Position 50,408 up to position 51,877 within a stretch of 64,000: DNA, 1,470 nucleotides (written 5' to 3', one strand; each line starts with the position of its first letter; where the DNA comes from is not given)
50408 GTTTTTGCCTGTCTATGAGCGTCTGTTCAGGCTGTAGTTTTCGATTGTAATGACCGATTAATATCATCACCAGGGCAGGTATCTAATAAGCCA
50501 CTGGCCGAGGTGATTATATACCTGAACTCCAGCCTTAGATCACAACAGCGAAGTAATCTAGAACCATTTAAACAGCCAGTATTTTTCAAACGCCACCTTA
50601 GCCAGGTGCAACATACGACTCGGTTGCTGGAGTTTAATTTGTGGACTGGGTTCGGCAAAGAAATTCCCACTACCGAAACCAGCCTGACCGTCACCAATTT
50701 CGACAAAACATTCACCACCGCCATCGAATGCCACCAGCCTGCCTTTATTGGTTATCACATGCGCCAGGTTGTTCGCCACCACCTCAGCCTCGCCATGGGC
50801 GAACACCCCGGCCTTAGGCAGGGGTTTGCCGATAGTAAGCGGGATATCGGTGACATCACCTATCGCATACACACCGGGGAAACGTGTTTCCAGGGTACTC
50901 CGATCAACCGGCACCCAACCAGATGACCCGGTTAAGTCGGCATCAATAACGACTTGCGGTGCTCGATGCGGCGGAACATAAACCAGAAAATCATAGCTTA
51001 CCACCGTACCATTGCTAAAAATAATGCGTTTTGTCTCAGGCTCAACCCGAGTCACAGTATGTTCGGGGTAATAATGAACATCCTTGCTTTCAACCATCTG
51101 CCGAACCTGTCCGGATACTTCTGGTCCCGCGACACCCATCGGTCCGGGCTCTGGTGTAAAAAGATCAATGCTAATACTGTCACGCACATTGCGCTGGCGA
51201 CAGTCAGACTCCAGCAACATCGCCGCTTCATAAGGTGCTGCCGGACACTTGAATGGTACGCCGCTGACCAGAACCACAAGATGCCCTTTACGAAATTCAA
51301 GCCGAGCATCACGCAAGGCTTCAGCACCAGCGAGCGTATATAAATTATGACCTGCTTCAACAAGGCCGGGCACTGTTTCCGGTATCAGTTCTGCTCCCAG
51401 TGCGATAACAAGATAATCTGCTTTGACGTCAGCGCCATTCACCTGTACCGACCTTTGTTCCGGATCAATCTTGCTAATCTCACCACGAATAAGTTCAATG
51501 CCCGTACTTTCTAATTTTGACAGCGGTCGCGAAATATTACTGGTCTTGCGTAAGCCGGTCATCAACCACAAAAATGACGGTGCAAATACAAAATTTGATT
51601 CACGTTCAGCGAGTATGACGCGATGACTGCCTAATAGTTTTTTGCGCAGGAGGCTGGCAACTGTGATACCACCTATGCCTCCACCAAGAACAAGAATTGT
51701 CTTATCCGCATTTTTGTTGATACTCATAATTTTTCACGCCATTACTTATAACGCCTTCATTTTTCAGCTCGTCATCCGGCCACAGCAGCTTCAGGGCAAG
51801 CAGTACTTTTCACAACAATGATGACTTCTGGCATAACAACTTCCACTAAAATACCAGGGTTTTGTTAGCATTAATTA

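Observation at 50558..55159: Sulfide-handling cluster: SQR-like flavoprotein, YchN-like DsrE, DedA-rhodanese fusion and an ArsR-rhodanese fusion regulator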

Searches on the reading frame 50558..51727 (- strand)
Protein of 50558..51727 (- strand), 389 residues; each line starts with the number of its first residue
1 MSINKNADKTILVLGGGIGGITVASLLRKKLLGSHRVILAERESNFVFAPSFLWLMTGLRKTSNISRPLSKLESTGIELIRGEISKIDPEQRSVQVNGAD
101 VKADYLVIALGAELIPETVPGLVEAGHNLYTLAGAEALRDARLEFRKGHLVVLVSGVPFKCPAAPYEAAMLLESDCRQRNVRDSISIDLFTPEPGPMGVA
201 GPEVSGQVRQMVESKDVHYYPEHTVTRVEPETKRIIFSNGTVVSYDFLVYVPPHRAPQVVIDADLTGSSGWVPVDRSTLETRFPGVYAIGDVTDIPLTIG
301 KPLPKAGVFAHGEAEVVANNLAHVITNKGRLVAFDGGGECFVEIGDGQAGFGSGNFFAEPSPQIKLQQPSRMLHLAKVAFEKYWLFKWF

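Call 3: search_protein_families(library=pfam, proteins=[window:50558-51727:-], max_evalue=0.01)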
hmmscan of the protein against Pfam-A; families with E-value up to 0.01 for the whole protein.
window:50558-51727:- (389 aa): 5 families
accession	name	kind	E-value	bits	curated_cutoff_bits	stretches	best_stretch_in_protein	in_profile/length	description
PF07992.20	Pyr_redox_2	-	7e-24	85.2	26.1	1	10-297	2-278/291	Pyridine nucleotide-disulphide oxidoreductase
PF21706.3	FCSD_central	-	1.4e-05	25.6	27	1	144-250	10-114/116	Sulfide dehydrogenase [flavocytochrome c] flavoprotein chain, central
PF13450.12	NAD_binding_8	-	0.0053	17.5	21.9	0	13-44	1-29/68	NAD(P)-binding Rossmann-like domain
PF13738.12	Pyr_redox_3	-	0.0054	16.5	30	0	202-290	212-305/305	Pyridine nucleotide-disulphide oxidoreductase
PF03486.20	HI0933_like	-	0.0075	16.2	50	0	73-296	120-223/244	HI0933-like protein Rossmann domain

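Call 4: search_protein_families(library=ncbifam, proteins=[window:50558-51727:-], max_evalue=0.01)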
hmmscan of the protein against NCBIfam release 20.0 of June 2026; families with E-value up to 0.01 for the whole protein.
window:50558-51727:- (389 aa): 22 families
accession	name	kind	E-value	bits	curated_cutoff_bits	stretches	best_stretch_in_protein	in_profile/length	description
NF049943.1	SQR_III_seleno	exception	2.2e-70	237.6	525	1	9-382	1-382/406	type III sulfide quinone reductase, selenoprotein subtype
TIGR03169.1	Nterm_to_SelD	hypoth_equivalog_domain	1.8e-22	80.2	310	1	74-329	66-315/365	pyridine nucleotide-disulfide oxidoreductase family protein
TIGR03385.1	CoA_CoA_reduc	equivalog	5.1e-11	42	578.8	2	203-322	192-314/439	CoA-disulfide reductase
NF042949.2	3PPDioc_HcaD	equivalog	2.8e-09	36.2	450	1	9-156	2-150/386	3-phenylpropionate/cinnamic acid dioxygenase ferredoxin--NAD(+) reductase subunit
NF010037.0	PRK13512.1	equivalog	6.5e-08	31.9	394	1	206-323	193-311/438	CoA-disulfide reductase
TIGR01350.1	lipoamide_DH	equivalog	4.1e-07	29.1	408.8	1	201-296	210-312/461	dihydrolipoyl dehydrogenase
NF003437.0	PRK04965.1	equivalog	5.6e-07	28.9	392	1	82-295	79-277/378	NADH:flavorubredoxin reductase NorW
TIGR04369.1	fusion_not_SelD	hypoth_equivalog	1.9e-06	26.3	700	1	19-115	4-107/701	oxidoreductase/SelD-related fusion protein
NF007286.0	PRK09754.1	equivalog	2.6e-06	26.5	447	1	8-293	3-277/400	phenylpropionate dioxygenase ferredoxin reductase subunit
NF004945.0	PRK06292.2-3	equivalog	2.8e-06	26.5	494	0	204-294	214-306/457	dihydrolipoyl dehydrogenase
NF004776.0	PRK06116.1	equivalog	3e-06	26.5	480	0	71-122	102-151/450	glutathione-disulfide reductase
TIGR02053.1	MerA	equivalog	1.4e-05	24.3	454.45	0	72-142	98-165/465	mercury(II) reductase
TIGR01421.1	gluta_reduc_1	equivalog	0.00012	21.4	556.15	0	71-293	100-305/450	glutathione-disulfide reductase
TIGR01424.1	gluta_reduc_2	equivalog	0.00012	20.9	606.05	0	70-122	98-150/446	glutathione-disulfide reductase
NF045765.1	PhenlGlyoxDHPadH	equivalog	0.00024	20.1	475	0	83-156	79-152/416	NADH-dependent phenylglyoxylate dehydrogenase subunit epsilon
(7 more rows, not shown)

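Call 9: find_encoding_contigs(protein=window:50558-51727:-, flank=10000, max_places=6)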
Protein window:50558-51727:- (389 aa): 1 contig read that carries it; 1 place shown.
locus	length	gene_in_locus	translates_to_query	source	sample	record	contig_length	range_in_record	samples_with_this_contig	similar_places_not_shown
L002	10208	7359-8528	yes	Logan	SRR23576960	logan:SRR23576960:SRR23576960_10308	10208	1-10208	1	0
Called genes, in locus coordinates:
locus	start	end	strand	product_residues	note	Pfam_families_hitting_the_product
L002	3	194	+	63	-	?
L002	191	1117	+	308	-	PF02668:TauD, PF08943:CsiD (weak)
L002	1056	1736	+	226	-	PF13618:Gluconate_2-dh3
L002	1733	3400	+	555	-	PF00890:FAD_binding_2 (faint), PF01266:DAO (faint), PF01494:FAD_binding_3 (faint), PF00732:GMC_oxred_N, PF05199:GMC_oxred_C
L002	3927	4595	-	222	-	PF12840:HTH_20 (weak), PF01022:HTH_5, PF00581:Rhodanese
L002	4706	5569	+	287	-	PF04116:FA_hydroxylase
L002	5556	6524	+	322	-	PF09335:VTT_dom, PF00581:Rhodanese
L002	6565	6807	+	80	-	-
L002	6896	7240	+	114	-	PF02635:DsrE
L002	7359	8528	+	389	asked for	PF07992:Pyr_redox_2, PF21706:FCSD_central (faint)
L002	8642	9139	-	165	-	PF02036:SCP2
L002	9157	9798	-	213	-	PF07685:GATase_3, PF01174:SNO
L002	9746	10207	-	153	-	?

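Call 32: search_solved_structures(query=window:50558-51727:-, max_evalue=0.001, show_alignments=3)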
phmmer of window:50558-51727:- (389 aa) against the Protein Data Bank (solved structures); distinct sequences matched with E-value up to 0.001: 30.
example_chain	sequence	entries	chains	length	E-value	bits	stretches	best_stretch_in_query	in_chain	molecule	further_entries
8dhk_A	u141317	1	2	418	1.5e-34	123.1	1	11-373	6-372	Sulfide:quinone oxidoreductase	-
6mp5_A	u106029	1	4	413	5.1e-34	121.3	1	11-373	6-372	Sulfide:quinone oxidoreductase, mitochondrial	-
6mo6_A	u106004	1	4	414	5.1e-34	121.3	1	11-373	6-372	Sulfide:quinone oxidoreductase, mitochondrial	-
6oi5_A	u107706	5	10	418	5.3e-34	121.2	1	11-373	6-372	Sulfide:quinone oxidoreductase, mitochondrial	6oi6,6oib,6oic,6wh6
3hyv_A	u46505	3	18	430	5.7e-32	114.6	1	9-387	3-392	Sulfide-quinone reductase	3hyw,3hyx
3t2y_A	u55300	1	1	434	1.7e-29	106.4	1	11-387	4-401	Sulfide-quinone reductase, putative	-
3sxi_A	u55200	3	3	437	2.2e-29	106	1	11-387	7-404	Sulfide-quinone reductase, putative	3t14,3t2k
3szf_A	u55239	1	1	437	2.3e-29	106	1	11-387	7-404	Sulfide-quinone reductase, putative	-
3szw_A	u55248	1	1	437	3e-29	105.6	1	11-387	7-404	Sulfide-quinone reductase, putative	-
3sz0_A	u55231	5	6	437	3.2e-29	105.5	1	11-387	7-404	Sulfide-quinone reductase, putative | Sulfide-quinone reductase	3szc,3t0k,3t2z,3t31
3sy4_A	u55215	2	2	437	5.6e-29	104.7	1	11-387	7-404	Sulfide-quinone reductase, putative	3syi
3kpk_A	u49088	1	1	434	3.6e-28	102.1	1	11-387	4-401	Sulfide-quinone reductase, putative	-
3sx6_A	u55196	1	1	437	5.8e-28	101.4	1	11-387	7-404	Sulfide-quinone reductase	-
1fcd_A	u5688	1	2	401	3.4e-23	85.7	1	9-321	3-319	FLAVOCYTOCHROME C SULFIDE DEHYDROGENASE (FLAVIN-BINDING SUBUNIT)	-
3vrd_B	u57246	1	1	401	9.4e-22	80.9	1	9-321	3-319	Flavocytochrome c flavin subunit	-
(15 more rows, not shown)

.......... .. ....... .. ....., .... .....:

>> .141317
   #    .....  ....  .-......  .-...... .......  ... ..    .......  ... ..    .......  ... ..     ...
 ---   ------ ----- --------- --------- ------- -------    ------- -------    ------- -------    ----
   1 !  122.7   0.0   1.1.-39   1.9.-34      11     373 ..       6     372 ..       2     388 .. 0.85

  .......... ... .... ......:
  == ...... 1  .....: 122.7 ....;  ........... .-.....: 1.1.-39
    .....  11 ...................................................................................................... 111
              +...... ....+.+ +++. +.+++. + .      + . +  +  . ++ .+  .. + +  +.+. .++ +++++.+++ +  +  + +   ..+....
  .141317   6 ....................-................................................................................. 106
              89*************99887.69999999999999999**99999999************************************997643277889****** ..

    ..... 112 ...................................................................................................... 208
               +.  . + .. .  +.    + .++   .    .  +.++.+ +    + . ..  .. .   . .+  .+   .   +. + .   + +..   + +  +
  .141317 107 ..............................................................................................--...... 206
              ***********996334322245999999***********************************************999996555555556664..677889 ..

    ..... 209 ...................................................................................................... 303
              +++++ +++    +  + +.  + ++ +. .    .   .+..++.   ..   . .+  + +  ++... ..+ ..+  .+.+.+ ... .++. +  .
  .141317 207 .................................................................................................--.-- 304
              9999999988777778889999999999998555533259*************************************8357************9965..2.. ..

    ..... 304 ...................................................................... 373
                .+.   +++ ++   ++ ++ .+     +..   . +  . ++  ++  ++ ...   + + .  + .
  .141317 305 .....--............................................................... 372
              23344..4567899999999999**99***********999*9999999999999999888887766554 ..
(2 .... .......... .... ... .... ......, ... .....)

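Call 86: list_cluster_members(proteins=[P0002, P0271, window:50558-51727:-, window:52562-53530:-])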
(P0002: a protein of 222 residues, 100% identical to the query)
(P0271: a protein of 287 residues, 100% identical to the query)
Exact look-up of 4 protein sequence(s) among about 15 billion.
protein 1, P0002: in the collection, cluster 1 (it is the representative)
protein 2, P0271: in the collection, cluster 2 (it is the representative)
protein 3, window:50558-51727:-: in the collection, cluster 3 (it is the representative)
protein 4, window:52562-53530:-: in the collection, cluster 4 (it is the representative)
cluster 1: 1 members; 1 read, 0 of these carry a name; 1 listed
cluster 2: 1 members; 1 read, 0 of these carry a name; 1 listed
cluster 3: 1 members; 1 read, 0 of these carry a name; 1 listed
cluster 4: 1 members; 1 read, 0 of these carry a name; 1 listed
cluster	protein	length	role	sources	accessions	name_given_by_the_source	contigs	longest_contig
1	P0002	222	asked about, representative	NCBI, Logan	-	-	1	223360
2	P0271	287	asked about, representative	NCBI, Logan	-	-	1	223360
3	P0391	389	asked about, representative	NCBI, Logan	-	-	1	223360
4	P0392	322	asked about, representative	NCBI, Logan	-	-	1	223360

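Call 98: find_homologous_proteins(query=window:50558-51727:-, max_evalue=1e-20)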
Query window:50558-51727:- (389 aa): 7964 proteins with E <= 1e-20 among 8000 candidates; the best 120 are listed.
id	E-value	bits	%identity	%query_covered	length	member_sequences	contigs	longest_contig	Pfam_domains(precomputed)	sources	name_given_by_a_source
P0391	5.8e-259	877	100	100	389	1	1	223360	PF21706.4,PF07992.21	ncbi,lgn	-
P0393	4.9e-210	716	79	99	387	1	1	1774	PF21706.4,PF07992.21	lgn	-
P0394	3.9e-207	706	79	99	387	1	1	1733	PF07992.21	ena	-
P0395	1.0e-206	705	79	99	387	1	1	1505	PF07992.21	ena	-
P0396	6.4e-190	649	73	95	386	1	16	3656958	PF21706.4,PF07992.21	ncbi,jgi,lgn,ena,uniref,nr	ncbi:pyridine nucleotide-disulfide oxidoreductase [Candidatus Tenderia electrophaga]|jgi:sulfide:qui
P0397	6.9e-189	646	73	94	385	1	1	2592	PF01266.31,PF21706.4,PF07992.21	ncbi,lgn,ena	-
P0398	8.9e-189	646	72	94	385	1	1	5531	PF01266.31,PF21706.4,PF07992.21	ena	-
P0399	8.4e-188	642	72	98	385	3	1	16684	PF21706.4,PF07992.21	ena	-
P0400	1.7e-184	632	71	98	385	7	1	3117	PF21706.4,PF07992.21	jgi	jgi:sulfide:quinone oxidoreductase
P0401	2.8e-184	631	71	95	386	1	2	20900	PF21706.4,PF07992.21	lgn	-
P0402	4.4e-184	630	71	98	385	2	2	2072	PF21706.4,PF07992.21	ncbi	-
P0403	1.1e-183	629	72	95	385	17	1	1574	PF21706.4,PF07992.21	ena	-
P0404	1.4e-183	629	70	95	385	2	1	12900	PF21706.4,PF07992.21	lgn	-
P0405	1.5e-183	628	71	94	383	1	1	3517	PF21706.4,PF13450.13,PF07992.21,PF00070.34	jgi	jgi:sulfide:quinone oxidoreductase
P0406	2.3e-183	628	71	98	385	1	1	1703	PF21706.4,PF07992.21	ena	-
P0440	1.0e-178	612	70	94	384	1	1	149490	PF07992.21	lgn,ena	-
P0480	3.7e-176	604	69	95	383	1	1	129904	PF01266.31,PF07992.21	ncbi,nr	ncbi:MAG: FAD/NAD(P)-binding oxidoreductase [Gammaproteobacteria bacterium]|nr:FAD/NAD(P)-binding ox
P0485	8.5e-176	603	68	94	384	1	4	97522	PF07992.21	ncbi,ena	-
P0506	6.4e-174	597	68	98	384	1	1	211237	PF21706.4,PF07992.21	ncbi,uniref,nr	ncbi:MAG: NAD(P)/FAD-dependent oxidoreductase [Sulfuricaulis sp.]|uniref:NAD(P)/FAD-dependent oxidor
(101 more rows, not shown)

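Call 99: find_encoding_contigs(protein=P0396, flank=7000, max_places=3)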
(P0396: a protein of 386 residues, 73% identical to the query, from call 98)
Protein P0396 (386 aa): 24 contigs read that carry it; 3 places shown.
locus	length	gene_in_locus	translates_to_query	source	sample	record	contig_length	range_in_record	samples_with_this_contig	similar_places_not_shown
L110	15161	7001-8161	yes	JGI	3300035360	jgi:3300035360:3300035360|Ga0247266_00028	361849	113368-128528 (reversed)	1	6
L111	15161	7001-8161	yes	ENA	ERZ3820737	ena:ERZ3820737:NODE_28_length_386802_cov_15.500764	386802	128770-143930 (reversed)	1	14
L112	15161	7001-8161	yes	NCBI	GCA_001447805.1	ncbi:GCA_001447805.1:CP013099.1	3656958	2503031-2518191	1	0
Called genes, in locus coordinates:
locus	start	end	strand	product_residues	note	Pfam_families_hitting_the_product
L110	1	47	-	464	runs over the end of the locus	PF07992:Pyr_redox_2, PF12831:FAD_oxidored, PF13738:Pyr_redox_3, PF00070:Pyr_redox, PF02852:Pyr_redox_dim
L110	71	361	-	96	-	PF00403:HMA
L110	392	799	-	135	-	PF02411:MerT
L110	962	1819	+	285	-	PF13557:Phenol_MetA_deg (faint)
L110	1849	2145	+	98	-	PF00403:HMA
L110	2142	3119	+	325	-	-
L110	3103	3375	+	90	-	PF13192:Thioredoxin_3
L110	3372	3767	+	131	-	PF00376:MerR, PF13411:MerR_1, PF09278:MerR-DNA-bind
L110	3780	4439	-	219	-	PF01022:HTH_5, PF12840:HTH_20 (weak), PF00581:Rhodanese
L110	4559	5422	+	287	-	PF04116:FA_hydroxylase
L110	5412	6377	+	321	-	PF09335:VTT_dom, PF00581:Rhodanese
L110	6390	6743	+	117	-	PF02635:DsrE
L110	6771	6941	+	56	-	-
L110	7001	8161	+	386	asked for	PF07992:Pyr_redox_2, PF21706:FCSD_central (faint)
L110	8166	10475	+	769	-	PF03176:MMPL, PF02460:Patched, PF12349:Sterol-sensing, PF03176:MMPL, PF00873:ACR_tran (weak)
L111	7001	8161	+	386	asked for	PF07992:Pyr_redox_2, PF21706:FCSD_central (faint)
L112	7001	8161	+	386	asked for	PF07992:Pyr_redox_2, PF21706:FCSD_central (faint)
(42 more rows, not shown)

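Call 100: find_encoding_contigs(protein=P0506, flank=7000, max_places=2)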
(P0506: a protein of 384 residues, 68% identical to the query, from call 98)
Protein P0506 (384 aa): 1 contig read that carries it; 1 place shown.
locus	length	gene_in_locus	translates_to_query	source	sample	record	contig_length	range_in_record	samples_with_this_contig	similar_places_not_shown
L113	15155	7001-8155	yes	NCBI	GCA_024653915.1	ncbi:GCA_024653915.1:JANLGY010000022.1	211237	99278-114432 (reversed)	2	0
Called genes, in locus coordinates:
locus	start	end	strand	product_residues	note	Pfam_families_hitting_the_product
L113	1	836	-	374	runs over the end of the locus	PF01384:PHO4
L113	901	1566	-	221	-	PF13489:Methyltransf_23, PF01209:Ubie_methyltran, PF13847:Methyltransf_31, PF08241:Methyltransf_11, PF08242:Methyltransf_12, PF13649:Methyltransf_25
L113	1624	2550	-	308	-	PF00753:Lactamase_B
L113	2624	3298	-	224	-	PF12840:HTH_20, PF01022:HTH_5, PF00581:Rhodanese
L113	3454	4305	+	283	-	PF04116:FA_hydroxylase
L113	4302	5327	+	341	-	PF09335:VTT_dom, PF00581:Rhodanese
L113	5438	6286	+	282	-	PF13230:GATase_4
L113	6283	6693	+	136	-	PF13686:DrsE_2 (weak)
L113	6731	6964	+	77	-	PF09851:SHOCT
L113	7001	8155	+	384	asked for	PF07992:Pyr_redox_2, PF21706:FCSD_central (weak)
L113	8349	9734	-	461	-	PF04143:Sulf_transp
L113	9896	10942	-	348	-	PF00586:AIRS, PF02769:AIRS_C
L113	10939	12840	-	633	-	PF00009:GTP_EFTU, PF01926:MMR_HSR1 (weak), PF03144:GTP_EFTU_D2, PF25461:Beta-barrel_SelB, PF09106:WHD_2nd_SelB (weak), PF09107:WHD_3rd_SelB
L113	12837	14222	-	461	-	PF03841:SelA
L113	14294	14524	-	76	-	PF01206:TusA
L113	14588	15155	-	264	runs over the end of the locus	PF01656:CbiA, PF09140:MipZ (weak), PF10609:ParA, PF13614:AAA_31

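Call 102: find_encoding_contigs(protein=P0440, flank=6000, max_places=1)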
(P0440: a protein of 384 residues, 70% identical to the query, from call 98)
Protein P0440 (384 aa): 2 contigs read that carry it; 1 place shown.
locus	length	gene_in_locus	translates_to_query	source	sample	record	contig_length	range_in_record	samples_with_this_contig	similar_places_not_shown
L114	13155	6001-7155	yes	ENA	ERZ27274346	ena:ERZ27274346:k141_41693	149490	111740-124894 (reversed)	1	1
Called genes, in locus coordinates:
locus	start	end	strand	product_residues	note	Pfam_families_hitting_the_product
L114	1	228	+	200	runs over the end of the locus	PF04002:RadC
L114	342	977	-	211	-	PF01381:HTH_3, PF13412:HTH_24 (faint), PF13443:HTH_26, PF00717:Peptidase_S24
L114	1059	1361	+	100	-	PF05247:FlhD (weak)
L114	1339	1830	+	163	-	PF05280:FlhC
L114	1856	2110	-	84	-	-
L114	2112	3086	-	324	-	PF17989:ALP_N, PF21522:MreB-like_C (weak)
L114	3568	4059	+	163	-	PF19456:MobI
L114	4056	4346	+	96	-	-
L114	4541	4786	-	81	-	PF09851:SHOCT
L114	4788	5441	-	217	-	PF01022:HTH_5, PF00581:Rhodanese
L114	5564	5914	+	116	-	PF02635:DsrE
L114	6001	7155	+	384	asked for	PF07992:Pyr_redox_2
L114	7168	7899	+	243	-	PF00753:Lactamase_B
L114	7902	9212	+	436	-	PF00083:Sugar_tr (faint), PF07690:MFS_1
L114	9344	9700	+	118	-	-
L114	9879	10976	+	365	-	PF25919:BSH_CusB, PF25973:BSH_CzcB, PF25893:HH_CzcB (weak), PF25975:CzcB_C (weak)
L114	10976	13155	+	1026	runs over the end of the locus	PF00873:ACR_tran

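Call 103: find_encoding_contigs(protein=P0480, flank=6000, max_places=1)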
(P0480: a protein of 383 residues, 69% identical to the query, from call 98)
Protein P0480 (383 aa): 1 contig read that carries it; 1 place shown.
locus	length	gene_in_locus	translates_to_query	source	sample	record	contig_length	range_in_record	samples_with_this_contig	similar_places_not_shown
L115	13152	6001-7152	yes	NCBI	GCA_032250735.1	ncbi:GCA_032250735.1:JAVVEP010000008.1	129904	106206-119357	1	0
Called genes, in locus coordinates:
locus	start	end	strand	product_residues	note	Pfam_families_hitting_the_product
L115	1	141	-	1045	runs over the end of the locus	PF00873:ACR_tran, PF02355:SecD_SecF_C (weak)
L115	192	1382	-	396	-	PF25917:BSH_RND (weak), PF25973:BSH_CzcB (weak)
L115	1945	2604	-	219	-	PF01022:HTH_5, PF12840:HTH_20 (weak), PF00581:Rhodanese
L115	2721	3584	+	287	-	PF04116:FA_hydroxylase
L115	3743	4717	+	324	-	PF09335:VTT_dom, PF00581:Rhodanese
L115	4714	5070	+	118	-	PF02635:DsrE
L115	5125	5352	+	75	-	-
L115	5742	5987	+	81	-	PF09851:SHOCT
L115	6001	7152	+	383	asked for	PF01266:DAO (faint), PF07992:Pyr_redox_2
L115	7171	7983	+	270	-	PF13230:GATase_4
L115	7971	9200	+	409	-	PF14522:Cytochrome_C7 (faint), PF13435:Cytochrome_C554 (faint)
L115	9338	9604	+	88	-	PF27535:RelB3_C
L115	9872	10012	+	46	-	-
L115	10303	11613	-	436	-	PF00324:AA_permease, PF13520:AA_permease_2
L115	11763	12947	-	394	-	PF07992:Pyr_redox_2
